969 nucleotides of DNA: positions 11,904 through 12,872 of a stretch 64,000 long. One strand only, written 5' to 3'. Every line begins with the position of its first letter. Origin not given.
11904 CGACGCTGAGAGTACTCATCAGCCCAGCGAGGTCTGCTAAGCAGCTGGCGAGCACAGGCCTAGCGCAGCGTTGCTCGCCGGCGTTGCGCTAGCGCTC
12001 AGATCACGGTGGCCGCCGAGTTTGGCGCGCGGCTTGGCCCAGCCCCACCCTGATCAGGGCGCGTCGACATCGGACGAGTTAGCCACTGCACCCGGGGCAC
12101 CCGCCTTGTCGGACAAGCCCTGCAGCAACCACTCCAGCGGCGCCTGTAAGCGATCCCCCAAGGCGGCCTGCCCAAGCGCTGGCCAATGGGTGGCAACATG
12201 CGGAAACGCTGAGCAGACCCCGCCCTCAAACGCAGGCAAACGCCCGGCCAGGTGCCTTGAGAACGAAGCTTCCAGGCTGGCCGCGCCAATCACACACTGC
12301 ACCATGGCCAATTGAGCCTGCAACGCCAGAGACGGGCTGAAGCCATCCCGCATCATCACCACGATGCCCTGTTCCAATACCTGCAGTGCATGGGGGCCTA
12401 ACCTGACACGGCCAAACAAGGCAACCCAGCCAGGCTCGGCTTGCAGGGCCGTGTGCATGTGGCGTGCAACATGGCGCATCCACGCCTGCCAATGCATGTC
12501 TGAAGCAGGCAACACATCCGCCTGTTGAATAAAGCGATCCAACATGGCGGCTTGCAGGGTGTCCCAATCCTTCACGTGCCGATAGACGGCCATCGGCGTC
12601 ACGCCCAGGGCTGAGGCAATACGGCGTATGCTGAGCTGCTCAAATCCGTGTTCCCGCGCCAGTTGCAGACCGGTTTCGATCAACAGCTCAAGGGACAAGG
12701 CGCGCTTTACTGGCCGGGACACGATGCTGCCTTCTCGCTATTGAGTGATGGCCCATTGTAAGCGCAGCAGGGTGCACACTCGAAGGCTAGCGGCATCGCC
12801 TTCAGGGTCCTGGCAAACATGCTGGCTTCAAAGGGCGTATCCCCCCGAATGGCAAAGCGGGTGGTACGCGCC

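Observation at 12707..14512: Membrane-anchored bacterial P450: DUF4345-like multi-TM domain fused to a P450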

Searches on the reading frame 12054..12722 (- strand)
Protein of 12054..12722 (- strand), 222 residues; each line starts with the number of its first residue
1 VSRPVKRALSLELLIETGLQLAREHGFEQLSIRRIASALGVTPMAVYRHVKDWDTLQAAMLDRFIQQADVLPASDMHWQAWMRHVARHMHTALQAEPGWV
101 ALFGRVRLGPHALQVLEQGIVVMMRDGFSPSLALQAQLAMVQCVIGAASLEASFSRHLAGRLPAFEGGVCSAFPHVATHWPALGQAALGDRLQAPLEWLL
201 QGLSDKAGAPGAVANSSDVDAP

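Call 3: search_protein_families(library=pfam, proteins=[window:12054-12722:-], max_evalue=0.1)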
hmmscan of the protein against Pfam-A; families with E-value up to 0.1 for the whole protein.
window:12054-12722:- (222 aa): 9 families
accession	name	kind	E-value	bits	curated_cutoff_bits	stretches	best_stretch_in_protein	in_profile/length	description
PF00440.29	TetR_N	-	6.3e-08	32.7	24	1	14-49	1-36/47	Bacterial regulatory proteins, tetR family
PF13384.12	HTH_23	-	0.00028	21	24.6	1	24-53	16-41/50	Homeodomain-like domain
PF02909.22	TetR_C_1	-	0.00079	19.7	21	1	72-153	2-85/146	Tetracyclin repressor-like, C-terminal domain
PF13551.12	HTH_29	-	0.0024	18.4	28.1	1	19-58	6-41/64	Winged helix-turn helix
PF08279.18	HTH_11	-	0.0057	16.9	25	1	19-52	6-38/55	HTH domain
PF08281.18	Sigma70_r4_2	-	0.013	15.5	25.7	1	27-50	24-47/54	Sigma-70, region 4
PF13518.12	HTH_28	-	0.029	14.9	25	0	29-55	12-38/52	Helix-turn-helix domain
PF13936.12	HTH_38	-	0.058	13.6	27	0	29-51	20-42/44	Helix-turn-helix domain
PF18024.7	HTH_50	-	0.08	13.1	27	0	31-53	25-47/50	Helix-turn-helix domain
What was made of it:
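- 12054..12722 (-): TetR-family repressor, start overlapping the P450 stop by 16 nt (translational coupling). Pfam TetR_N 32.7 bits; TetR_C_1 19.7 bits, just below cutoff (call 3).
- On TetR-family repressor with cognate operator: TetR_N 32.7 bits against a cutoff of 24 (call 3).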

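Call 4: search_protein_families(library=ncbifam, proteins=[window:12054-12722:-], max_evalue=0.1)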
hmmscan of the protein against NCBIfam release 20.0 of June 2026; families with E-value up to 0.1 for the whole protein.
window:12054-12722:- (222 aa): 14 families
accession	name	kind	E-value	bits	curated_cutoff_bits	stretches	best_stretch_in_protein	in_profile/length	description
NF010319.1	PRK13756.1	equivalog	1.8e-16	60.6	265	1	10-204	3-196/199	tetracycline resistance transcriptional repressor TetR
NF038211.1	MFT_alt_reg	equivalog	9e-10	39.2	285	1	12-137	4-128/193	mycofactocin system transcriptional regulator MftR2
NF008402.0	PRK11202.1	equivalog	1.1e-06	28.5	151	1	14-62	16-65/211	HTH-type transcriptional repressor FabR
NF050111.1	TransRegSACE7040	equivalog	1.5e-05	25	250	1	14-61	6-53/186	SACE_7040 family transcriptional regulator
NF041196.1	ScbR_bind_reg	equivalog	0.00054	20.2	150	1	14-86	11-88/191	ScbR family autoregulator-binding transcription factor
NF053516.1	TranRepPrsAVib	equivalog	0.0006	19.7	300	1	14-80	11-75/208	TetR family transcriptional repressor PsrA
NF051852.1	efflux_TF_MtrR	exception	0.00088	19.1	280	1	12-72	13-73/205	multidrug efflux system transcriptional repressor MtrR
NF011572.0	PRK14996.1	equivalog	0.0048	16.8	144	1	12-71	11-70/192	TetR family transcriptional regulator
TIGR03968.1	mycofact_TetR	equivalog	0.0062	16.2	224.9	1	12-50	12-50/190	mycofactocin system transcriptional regulator MftR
NF041494.1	MobH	equivalog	0.0077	15.2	200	1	31-78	17-57/340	MobH family relaxase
NF007949.0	PRK10668.1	equivalog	0.011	15.3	271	1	14-56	16-58/216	multidrug efflux transporter transcriptional repressor AcrR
TIGR02702.1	SufR_cyano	equivalog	0.028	14.1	178.8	0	29-58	15-44/208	iron-sulfur cluster biosynthesis transcriptional regulator SufR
NF007430.0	PRK09975.1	equivalog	0.041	13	274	1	13-61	15-63/220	acrEF/envCD operon transcriptional regulator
TIGR02984.1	Sig-70_plancto1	subfamily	0.091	12.3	183.75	0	48-92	34-79/189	RNA polymerase sigma-70 factor, Planctomycetaceae-specific subfamily 1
